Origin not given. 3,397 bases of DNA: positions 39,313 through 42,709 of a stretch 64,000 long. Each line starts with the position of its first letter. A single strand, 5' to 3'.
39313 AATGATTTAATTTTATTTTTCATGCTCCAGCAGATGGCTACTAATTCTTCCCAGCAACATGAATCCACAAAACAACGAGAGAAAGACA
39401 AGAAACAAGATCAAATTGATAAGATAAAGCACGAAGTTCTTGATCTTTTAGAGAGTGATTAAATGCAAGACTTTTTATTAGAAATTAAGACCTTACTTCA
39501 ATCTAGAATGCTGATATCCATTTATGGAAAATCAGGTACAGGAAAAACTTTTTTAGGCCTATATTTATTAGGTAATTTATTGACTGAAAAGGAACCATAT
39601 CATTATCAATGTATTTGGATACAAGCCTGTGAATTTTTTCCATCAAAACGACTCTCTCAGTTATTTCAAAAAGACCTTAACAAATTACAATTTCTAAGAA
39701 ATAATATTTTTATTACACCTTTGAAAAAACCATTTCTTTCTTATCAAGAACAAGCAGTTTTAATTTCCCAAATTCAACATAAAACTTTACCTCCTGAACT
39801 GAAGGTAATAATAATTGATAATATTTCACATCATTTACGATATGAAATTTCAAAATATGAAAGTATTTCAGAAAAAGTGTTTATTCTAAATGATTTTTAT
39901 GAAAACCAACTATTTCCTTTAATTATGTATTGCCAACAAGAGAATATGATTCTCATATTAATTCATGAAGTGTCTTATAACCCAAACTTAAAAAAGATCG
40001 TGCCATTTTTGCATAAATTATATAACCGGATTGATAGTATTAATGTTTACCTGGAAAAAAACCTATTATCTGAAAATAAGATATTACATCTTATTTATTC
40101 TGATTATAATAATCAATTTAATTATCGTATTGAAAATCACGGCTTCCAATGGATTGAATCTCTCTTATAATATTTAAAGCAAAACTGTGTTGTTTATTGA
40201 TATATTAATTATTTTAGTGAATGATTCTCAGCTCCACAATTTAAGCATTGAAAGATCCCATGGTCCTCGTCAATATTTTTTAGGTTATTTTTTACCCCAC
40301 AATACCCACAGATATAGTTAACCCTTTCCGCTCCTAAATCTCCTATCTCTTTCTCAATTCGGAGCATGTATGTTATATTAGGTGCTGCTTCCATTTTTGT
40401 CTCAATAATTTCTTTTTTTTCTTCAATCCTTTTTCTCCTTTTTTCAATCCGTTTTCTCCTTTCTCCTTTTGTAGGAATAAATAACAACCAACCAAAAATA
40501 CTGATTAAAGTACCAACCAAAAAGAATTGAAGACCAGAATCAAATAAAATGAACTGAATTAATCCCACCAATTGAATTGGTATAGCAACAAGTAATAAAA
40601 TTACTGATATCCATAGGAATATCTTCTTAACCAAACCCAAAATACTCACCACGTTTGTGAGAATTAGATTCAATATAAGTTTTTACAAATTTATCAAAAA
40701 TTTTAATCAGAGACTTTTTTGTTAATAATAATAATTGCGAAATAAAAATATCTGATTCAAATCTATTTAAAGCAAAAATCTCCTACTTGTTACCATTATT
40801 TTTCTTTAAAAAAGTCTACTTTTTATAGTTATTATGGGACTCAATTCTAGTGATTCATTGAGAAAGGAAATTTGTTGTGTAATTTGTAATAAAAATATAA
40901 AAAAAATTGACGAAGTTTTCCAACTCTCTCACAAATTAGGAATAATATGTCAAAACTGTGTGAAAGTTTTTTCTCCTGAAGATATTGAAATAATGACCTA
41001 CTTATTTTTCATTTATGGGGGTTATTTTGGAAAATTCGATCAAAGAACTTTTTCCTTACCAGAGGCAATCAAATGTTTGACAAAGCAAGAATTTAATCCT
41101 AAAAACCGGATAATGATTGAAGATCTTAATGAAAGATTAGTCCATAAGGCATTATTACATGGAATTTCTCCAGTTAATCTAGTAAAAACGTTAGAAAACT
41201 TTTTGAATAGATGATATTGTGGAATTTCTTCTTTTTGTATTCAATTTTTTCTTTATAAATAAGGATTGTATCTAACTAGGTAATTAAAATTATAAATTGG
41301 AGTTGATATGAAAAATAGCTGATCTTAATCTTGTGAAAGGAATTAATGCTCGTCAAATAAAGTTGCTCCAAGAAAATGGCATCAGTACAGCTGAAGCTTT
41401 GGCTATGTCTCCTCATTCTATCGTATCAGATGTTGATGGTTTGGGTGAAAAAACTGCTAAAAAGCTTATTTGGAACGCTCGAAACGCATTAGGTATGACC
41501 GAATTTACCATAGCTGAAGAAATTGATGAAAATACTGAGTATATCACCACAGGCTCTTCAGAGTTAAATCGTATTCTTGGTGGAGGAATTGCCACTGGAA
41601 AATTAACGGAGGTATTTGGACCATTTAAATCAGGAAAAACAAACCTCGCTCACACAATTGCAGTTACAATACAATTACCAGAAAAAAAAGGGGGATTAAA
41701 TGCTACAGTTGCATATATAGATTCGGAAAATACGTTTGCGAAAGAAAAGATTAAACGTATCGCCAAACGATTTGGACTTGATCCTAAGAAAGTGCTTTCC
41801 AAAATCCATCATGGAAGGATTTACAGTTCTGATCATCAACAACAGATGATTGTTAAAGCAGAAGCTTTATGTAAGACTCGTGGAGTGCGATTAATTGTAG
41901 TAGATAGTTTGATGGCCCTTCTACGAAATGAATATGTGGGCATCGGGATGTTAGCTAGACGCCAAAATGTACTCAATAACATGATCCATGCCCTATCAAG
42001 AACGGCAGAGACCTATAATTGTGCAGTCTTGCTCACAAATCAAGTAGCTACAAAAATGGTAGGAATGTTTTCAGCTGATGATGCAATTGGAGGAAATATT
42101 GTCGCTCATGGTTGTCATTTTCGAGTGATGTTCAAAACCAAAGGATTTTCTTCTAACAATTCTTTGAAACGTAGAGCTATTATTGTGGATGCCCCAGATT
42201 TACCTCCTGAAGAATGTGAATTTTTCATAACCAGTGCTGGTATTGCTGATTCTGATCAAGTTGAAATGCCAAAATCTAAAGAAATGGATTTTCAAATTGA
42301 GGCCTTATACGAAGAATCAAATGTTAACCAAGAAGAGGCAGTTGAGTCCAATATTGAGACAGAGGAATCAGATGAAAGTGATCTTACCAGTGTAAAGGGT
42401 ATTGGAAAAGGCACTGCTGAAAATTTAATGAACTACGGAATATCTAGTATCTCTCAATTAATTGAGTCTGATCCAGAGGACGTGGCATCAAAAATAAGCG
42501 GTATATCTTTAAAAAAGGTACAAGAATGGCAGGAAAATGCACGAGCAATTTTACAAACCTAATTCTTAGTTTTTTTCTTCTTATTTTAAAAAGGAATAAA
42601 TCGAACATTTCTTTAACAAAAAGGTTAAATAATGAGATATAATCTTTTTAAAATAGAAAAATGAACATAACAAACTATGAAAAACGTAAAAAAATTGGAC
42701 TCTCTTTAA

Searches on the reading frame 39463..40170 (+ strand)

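Call 91: search_protein_families(library=pfam, proteins=[window:39463-40170:+], max_evalue=0.001)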
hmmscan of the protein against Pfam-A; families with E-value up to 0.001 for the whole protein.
window:39463-40170:+ (235 aa): 3 families
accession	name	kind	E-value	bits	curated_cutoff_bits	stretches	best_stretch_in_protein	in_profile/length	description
PF13401.12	AAA_22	-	1.2e-06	29.3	27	1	14-159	4-124/130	AAA domain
PF13481.12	AAA_25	-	0.00047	20.3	27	1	9-125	27-156/195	AAA domain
PF20720.3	nSTAND3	-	0.00052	20.2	27.2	0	8-55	10-53/155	Novel STAND NTPase 3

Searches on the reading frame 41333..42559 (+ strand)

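Call 109: search_protein_families(library=ncbifam, proteins=[window:41333-42559:+], max_evalue=0.01)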
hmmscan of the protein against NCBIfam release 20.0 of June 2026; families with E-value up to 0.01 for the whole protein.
window:41333-42559:+ (409 aa): 24 families
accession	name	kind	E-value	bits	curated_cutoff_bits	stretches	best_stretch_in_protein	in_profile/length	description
NF003301.0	PRK04301.1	equivalog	4.1e-96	321.9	259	2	2-306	11-315/316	DNA repair and recombination protein RadA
TIGR02236.1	recomb_radA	equivalog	7.9e-86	288.2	361.15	1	3-306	7-311/311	DNA repair and recombination protein RadA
TIGR02239.1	recomb_RAD51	equivalog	5.1e-78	262.3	478.05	1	2-307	7-314/316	DNA repair protein RAD51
TIGR02238.1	recomb_DMC1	equivalog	9.3e-78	261.5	447.7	1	2-307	7-314/314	meiotic recombinase Dmc1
TIGR02237.1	recomb_radB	equivalog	4.7e-30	105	172.4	1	78-304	1-209/210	DNA repair and recombination protein RadB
NF006861.0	PRK09361.1-1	equivalog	1.3e-19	70.7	278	1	68-310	2-233/235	DNA repair and recombination protein RadB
TIGR02012.1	tigrfam_recA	equivalog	3.5e-16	59.4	325.3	1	61-258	26-212/321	recombinase RecA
TIGR03491.1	TIGR03491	subfamily_domain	3.7e-11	42.7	97.45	2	342-408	205-270/462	TM0106 family RecB-like putative nuclease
TIGR01954.1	nusA_Cterm_rpt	equivalog_domain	5e-11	42.5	48.15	1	4-53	1-50/50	transcription termination factor NusA, C-terminal duplication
NF007072.0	PRK09519.1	equivalog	3.6e-08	32.3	1024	1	61-255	31-214/790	intein-containing recombinase RecA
NF011532.0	PRK14973.1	equivalog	5.7e-07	27.7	930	1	345-405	873-932/936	DNA topoisomerase I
TIGR00416.1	sms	equivalog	6.9e-07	28.3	403.05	1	59-170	64-169/454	DNA repair protein RadA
NF053768.1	CIS12_fam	equivalog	1.1e-05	24.4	860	1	347-407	355-415/715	CIS12 family contractile injection system protein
TIGR00084.2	ruvA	equivalog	1.4e-05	24.8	85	0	350-395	76-122/202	Holliday junction branch migration protein RuvA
NF005555.0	PRK07220.1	equivalog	4.6e-05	21.9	635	1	332-403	669-739/740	DNA topoisomerase I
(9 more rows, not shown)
